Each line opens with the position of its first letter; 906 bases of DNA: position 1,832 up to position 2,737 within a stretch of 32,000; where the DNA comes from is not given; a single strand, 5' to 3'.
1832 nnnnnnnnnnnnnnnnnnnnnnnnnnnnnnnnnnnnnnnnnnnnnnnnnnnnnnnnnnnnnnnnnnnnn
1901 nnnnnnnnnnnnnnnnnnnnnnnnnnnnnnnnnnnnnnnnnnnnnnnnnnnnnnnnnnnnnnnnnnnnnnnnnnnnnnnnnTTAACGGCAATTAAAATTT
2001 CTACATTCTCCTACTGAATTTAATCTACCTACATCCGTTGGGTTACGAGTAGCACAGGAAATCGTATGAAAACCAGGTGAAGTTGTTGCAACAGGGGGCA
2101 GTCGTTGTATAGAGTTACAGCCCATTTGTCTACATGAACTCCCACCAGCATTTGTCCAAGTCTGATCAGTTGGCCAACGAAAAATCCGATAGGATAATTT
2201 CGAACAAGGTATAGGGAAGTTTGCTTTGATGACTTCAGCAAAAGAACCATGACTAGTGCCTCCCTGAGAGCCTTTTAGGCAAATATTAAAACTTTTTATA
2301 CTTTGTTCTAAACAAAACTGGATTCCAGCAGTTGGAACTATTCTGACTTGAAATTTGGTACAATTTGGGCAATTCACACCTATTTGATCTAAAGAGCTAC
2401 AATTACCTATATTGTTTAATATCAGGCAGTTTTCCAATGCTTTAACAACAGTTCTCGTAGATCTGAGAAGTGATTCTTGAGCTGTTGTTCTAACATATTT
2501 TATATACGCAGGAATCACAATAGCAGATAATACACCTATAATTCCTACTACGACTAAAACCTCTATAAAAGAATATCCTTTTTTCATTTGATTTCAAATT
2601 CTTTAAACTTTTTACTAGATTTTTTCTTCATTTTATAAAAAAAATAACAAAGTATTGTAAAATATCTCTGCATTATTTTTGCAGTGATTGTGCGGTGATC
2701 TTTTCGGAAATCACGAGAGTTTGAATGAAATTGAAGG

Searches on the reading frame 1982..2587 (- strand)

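Call 61: search_protein_families(library=pfam, proteins=[window:1982-2587:-], max_evalue=0.001)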
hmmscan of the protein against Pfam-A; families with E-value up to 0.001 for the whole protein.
window:1982-2587:- (201 aa): 1 family
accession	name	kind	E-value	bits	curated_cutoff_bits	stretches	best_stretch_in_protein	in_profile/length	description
PF07963.17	N_methyl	-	9.2e-05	22.3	21.2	1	2-24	4-26/27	Prokaryotic N-terminal methylation motif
